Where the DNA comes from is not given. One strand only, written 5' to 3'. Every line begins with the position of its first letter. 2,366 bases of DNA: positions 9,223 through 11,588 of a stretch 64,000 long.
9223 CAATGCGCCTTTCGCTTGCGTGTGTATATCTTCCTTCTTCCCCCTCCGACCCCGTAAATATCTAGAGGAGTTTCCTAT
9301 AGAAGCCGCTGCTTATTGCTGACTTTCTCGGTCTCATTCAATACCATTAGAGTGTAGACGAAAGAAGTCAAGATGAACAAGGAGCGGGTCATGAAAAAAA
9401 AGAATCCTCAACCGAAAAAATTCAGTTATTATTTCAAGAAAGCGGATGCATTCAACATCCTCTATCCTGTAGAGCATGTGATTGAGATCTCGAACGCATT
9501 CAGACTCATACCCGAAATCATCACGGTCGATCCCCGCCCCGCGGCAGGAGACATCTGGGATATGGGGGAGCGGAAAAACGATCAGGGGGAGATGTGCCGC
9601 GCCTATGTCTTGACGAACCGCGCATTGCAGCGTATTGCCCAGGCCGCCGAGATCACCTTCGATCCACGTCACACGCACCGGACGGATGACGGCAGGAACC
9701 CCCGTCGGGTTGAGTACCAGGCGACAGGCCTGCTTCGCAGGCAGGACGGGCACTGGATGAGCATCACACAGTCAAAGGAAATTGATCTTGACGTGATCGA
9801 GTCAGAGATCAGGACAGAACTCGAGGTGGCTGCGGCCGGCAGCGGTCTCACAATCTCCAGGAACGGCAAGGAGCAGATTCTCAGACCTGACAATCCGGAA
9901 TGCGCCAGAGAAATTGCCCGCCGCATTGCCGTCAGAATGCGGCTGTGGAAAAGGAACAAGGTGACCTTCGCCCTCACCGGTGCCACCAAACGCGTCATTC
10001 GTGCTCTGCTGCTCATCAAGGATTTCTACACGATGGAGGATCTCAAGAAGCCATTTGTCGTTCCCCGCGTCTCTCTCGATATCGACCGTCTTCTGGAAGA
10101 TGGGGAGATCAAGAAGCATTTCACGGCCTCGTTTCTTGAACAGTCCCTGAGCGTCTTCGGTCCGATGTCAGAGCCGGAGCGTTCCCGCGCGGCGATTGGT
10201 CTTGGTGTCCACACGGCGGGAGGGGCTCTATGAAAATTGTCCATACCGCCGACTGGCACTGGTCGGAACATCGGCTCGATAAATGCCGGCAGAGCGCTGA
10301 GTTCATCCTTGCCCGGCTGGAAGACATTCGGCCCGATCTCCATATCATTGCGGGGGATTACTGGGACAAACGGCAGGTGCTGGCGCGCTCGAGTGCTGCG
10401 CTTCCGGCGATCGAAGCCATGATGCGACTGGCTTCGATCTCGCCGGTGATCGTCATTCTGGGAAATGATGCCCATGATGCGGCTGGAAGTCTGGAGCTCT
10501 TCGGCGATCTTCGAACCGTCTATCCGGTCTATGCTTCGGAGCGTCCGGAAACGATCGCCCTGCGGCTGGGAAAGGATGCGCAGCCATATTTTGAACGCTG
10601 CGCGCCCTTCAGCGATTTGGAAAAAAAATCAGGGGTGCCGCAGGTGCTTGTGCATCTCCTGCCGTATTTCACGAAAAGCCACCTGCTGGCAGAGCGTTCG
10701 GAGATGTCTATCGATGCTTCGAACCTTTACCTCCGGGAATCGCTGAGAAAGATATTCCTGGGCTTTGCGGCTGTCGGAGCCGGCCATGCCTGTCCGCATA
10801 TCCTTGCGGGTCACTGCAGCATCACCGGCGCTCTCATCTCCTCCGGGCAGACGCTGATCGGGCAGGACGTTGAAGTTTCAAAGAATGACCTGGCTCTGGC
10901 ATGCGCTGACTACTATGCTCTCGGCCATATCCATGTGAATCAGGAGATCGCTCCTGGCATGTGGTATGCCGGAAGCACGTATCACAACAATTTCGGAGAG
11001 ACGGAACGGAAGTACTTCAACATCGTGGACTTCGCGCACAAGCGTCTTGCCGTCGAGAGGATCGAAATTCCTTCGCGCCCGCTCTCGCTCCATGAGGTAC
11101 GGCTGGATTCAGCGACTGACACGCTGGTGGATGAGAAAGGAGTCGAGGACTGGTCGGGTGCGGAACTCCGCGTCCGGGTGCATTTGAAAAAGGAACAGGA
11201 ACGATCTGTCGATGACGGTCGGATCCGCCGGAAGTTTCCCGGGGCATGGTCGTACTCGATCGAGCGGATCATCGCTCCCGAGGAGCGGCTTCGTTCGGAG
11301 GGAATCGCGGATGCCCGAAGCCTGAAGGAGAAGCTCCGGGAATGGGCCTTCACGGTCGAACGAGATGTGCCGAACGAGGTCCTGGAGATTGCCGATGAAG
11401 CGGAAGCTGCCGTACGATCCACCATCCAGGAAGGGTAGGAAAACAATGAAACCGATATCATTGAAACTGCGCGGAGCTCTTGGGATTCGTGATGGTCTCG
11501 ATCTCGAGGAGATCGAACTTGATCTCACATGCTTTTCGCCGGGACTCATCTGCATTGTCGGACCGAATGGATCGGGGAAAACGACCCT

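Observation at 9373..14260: Orphan four-gene nuclease operon (Erf/Rad52-like candidate + Mre11/SbcD-like + Rad50/SbcC-gp46-like + HNH) embedded in a TA/defence island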

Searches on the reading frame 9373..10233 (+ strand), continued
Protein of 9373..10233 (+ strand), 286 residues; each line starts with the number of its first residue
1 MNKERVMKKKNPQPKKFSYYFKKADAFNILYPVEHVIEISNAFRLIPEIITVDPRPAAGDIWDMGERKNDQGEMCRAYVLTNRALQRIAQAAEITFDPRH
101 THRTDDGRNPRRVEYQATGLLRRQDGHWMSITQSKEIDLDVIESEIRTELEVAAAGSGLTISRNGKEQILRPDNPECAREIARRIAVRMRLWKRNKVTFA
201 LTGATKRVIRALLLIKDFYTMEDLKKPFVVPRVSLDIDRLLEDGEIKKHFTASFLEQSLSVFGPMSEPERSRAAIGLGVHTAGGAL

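Call 68: find_encoding_contigs(protein=P0018, flank=10000, max_places=3)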
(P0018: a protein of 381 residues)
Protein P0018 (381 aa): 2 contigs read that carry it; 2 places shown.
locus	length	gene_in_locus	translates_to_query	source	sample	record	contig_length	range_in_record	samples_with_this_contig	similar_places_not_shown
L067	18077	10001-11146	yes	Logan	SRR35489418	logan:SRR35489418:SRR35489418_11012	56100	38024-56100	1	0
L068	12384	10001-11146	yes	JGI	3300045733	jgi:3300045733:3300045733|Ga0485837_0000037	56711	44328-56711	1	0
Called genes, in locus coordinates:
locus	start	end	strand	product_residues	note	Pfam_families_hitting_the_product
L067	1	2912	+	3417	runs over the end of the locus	PF02195:ParB_N (weak), PF18760:ART-PolyVal (weak), PF18857:LPD38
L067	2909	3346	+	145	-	-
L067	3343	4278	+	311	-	-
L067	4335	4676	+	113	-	-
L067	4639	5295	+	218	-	-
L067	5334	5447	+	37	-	-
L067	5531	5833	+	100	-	-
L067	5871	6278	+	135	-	-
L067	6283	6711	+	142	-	-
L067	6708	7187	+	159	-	PF08291:Peptidase_M15_3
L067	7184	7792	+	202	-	-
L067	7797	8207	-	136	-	PF22073:Cep192_D4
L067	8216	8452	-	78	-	-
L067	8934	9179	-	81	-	-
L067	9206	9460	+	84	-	-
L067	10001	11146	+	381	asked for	-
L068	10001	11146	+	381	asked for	-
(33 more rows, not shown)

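Call 69: search_solved_structures(query=L001:5511-7697:+, max_evalue=1)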
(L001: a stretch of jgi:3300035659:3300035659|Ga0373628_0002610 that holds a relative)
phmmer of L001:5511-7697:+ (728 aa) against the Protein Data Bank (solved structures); distinct sequences matched with E-value up to 1: 0.

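Call 73: find_encoding_contigs(protein=P0016, flank=10000, max_places=3)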
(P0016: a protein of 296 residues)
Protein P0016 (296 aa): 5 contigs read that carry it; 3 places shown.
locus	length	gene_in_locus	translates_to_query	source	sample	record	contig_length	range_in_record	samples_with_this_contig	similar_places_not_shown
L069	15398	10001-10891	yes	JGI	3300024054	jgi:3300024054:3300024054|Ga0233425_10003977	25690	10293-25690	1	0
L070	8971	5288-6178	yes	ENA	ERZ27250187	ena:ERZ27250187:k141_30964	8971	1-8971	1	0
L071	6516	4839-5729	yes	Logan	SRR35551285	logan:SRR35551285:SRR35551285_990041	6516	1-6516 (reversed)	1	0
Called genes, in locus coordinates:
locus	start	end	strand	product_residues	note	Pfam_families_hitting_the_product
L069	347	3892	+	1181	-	PF13424:TPR_12, PF13424:TPR_12, PF00515:TPR_1, PF17874:TPR_MalT, PF13424:TPR_12, PF14938:SNAP, PF13424:TPR_12, PF14938:SNAP, +42 more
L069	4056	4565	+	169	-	PF13340:DUF4096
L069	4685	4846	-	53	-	-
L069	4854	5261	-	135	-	-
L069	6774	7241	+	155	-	-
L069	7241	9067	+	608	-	-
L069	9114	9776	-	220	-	PF00717:Peptidase_S24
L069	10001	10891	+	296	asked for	-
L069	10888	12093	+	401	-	PF00149:Metallophos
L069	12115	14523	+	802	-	PF02463:SMC_N (faint)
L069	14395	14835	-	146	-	-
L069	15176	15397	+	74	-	?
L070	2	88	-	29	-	?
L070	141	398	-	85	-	-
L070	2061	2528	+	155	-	-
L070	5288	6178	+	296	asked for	-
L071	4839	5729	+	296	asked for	-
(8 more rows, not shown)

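Call 74: find_encoding_contigs(protein=P0017, flank=10000, max_places=3)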
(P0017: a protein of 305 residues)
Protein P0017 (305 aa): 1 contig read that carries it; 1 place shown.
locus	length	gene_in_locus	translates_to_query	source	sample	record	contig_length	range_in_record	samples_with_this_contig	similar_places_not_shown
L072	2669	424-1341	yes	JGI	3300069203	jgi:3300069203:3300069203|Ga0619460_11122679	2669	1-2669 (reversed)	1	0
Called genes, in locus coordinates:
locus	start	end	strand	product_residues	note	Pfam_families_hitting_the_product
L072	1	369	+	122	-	?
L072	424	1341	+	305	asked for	-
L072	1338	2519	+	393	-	PF00149:Metallophos (weak)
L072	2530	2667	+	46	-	?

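Call 81: find_encoding_contigs(protein=P0023, flank=10000, max_places=3)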
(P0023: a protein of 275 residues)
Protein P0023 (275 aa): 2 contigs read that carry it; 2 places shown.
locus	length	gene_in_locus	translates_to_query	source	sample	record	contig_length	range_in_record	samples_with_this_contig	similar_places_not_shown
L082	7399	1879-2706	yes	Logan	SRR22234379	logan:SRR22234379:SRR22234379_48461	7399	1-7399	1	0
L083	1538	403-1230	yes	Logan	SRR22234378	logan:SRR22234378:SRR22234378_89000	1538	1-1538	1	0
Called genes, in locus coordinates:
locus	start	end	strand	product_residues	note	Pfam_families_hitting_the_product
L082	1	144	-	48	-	?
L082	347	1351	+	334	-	-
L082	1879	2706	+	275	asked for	-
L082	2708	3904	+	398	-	PF00149:Metallophos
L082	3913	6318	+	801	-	PF02463:SMC_N (faint)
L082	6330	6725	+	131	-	PF01844:HNH (weak)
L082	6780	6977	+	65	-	-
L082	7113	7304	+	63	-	-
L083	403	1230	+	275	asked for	-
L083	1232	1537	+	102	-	?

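Call 82: find_encoding_contigs(protein=P0019, flank=10000, max_places=3)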
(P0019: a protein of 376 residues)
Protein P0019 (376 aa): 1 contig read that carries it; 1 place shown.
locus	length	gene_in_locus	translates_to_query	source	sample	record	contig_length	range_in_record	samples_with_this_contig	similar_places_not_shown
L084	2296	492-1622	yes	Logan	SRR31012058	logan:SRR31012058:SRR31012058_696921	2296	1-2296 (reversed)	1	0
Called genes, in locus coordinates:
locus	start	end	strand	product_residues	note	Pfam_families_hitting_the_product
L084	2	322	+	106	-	?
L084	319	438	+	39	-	-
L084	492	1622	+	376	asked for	-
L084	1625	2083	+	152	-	PF00149:Metallophos (weak)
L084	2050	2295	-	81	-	?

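Call 108: search_dna_similar(query=window:9391-10233:+, collection=plasmids, mode=protein, max_evalue=0.001, max_rows=15)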
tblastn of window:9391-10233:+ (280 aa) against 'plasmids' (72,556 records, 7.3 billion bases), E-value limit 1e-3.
No match.

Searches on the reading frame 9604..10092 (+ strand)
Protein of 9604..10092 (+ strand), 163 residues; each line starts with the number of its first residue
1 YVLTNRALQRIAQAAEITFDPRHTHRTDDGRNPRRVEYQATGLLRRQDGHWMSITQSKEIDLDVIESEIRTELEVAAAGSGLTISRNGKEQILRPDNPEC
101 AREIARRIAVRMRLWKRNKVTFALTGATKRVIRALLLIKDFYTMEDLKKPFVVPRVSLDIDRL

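Call 100: predict_structure(alignment_id=A7)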
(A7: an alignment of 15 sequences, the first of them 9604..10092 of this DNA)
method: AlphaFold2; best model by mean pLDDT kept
length: 163 residues; sequences in the alignment: 15
mean_pLDDT: 82.9   pTM: 0.72
mean pLDDT of the five models: 82.9, 82.5, 82.1, 81.3, 80.6
residues with pLDDT >= 90: 86; 70-90: 48; 50-70: 13; < 50: 16
segments of 3 or more residues with pLDDT < 50: 149-163
pLDDT, mean of each block of 10 residues (from residue 1): 71 83 88 94 85 93 97 93 90 91 95 95 93 76 55 41 37
secondary structure, 60 per line:
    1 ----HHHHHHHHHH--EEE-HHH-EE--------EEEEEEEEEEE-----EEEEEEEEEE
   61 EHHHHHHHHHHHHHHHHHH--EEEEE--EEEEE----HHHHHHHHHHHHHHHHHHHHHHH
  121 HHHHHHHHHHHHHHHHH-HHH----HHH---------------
elements in order: H5-14 E17-19 E35-45 E51-61 H62-79 E82-86 E89-93 H98-137

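Call 102: fold_search(model_id=the predicted structure, library=pdb)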
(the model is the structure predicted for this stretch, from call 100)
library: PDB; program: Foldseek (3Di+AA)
matches with E <= 10: 1041; with E <= 0.001: 0
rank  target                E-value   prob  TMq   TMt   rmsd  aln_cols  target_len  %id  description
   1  8rj3_H                8.5e-02  0.23  0.22  0.29  14.3       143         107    8  Human RAD52 open ring conformation (released 2024-04-24)
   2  8rj3_I                1.2e-01  0.44  0.26  0.39  13.7       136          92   10  Human RAD52 open ring conformation (released 2024-04-24)
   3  8rj3_G                1.5e-01  0.23  0.23  0.29  14.7       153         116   12  Human RAD52 open ring conformation (released 2024-04-24)
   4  3l1f                  1.5e-01  0.75  0.20  0.32   6.0        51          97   14  Bovine AlphaA crystallin (released 2010-05-12)
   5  3w0l_C                1.5e-01  0.60  0.16  0.07   9.4        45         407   18  The crystal structure of Xenopus Glucokinase and Glucokinase Regulatory Protein complex (released 2013-07-17)
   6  8rj3_D                1.6e-01  0.47  0.28  0.35  12.1       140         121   12  Human RAD52 open ring conformation (released 2024-04-24)
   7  8rjw_E                1.6e-01  0.23  0.26  0.26  15.4       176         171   12  Human RAD52 open ring - ssDNA complex (released 2024-04-24)
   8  8rjw_F                1.7e-01  0.63  0.23  0.22   4.1        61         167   13  Human RAD52 open ring - ssDNA complex (released 2024-04-24)
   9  6d34_B                2.0e-01  0.33  0.21  0.25  19.8       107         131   11  Apo Crystal Structure of TerC, a Terfestatin Biosynthesis Enzyme (released 2018-06-13)
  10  7f7w_A                2.0e-01  0.14  0.16  0.11  19.3       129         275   13  JAK2-JH2 (released 2022-03-30)
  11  8rjw_A                2.2e-01  0.47  0.23  0.29   4.6        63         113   10  Human RAD52 open ring - ssDNA complex (released 2024-04-24)
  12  8vfq_B                2.2e-01  0.47  0.22  0.28   5.2        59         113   12  De novo design apixaban-binding protein: apx1049 (released 2024-12-25)
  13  6ri5_w                2.2e-01  0.44  0.23  0.11  18.2       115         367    8  Cryo-EM structures of Lsg1-TAP pre-60S ribosomal particles (released 2019-06-26)
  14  3d2l_A                2.2e-01  0.25  0.24  0.18  16.3       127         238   16  Crystal structure of SAM-dependent methyltransferase (ZP_00538691.1) from EXIGUOBACTERIUM SP. 255-15 at 1.90 A resolut (released 2008-05-20)
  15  4lc9_B                2.4e-01  0.33  0.15  0.07   7.3        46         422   11  Structural Basis for Regulation of Human Glucokinase by Glucokinase Regulatory Protein (released 2013-09-04)
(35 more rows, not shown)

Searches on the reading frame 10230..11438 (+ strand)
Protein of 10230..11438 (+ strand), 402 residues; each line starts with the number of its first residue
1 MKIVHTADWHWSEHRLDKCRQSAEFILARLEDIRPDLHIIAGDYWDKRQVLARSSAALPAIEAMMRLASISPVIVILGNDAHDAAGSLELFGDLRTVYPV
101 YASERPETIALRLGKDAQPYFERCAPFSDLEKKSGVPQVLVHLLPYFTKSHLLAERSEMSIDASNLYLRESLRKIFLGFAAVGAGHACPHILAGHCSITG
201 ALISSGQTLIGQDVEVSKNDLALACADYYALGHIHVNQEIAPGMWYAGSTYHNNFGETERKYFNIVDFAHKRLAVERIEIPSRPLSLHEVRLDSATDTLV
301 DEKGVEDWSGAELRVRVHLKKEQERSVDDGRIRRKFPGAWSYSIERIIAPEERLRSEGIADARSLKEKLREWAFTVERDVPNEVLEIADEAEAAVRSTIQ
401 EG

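Call 4: search_protein_families(library=pfam, proteins=[window:10230-11438:+], max_evalue=0.1)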
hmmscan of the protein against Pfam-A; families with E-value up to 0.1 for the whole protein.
window:10230-11438:+ (402 aa): 2 families
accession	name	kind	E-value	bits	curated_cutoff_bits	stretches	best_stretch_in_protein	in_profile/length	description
PF00149.33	Metallophos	-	2.9e-08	34.8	21.5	1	1-236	1-190/191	Calcineurin-like phosphoesterase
PF12850.12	Metallophos_2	-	0.0014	19.1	27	1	1-81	1-59/154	Calcineurin-like phosphoesterase superfamily domain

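Call 5: search_protein_families(library=padloc, proteins=[window:10230-11438:+], max_evalue=0.1)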
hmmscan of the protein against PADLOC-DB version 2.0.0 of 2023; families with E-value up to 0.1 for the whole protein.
window:10230-11438:+ (402 aa): 0 families

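Call 6: search_protein_families(library=phrogs, proteins=[window:10230-11438:+], max_evalue=0.01)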
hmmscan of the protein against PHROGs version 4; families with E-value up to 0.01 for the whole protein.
window:10230-11438:+ (402 aa): 1 family
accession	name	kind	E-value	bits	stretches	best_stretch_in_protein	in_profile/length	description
phrog_100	-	DNA, RNA and nucleotide metabolism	4.6e-15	56.1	2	141-285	152-267/989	SbcD-like subunit of palindrome specific endonuclease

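Call 7: search_protein_families(library=ncbifam, proteins=[window:10230-11438:+], max_evalue=0.01)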
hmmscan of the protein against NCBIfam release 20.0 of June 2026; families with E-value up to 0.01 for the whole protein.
window:10230-11438:+ (402 aa): 5 families
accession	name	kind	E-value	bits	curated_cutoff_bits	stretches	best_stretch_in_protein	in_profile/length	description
NF008206.2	PRK10966.1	equivalog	2.3e-14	53.3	450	1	1-317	1-317/380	exonuclease subunit SbcD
TIGR00619.1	sbcd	subfamily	1.1e-13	51.5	77.65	1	1-260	1-249/252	exonuclease subunit SbcD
NF041753.2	sbcd_Staph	equivalog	6.6e-09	35.1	480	1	1-85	1-88/375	exonuclease subunit SbcD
NF041754.1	sbcd_Bac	equivalog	0.0002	20.7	750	0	1-94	1-97/390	exonuclease subunit SbcD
NF041030.1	Mre11_Halo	equivalog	0.004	16.4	550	0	243-300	192-250/361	DNA double-strand break repair protein Mre11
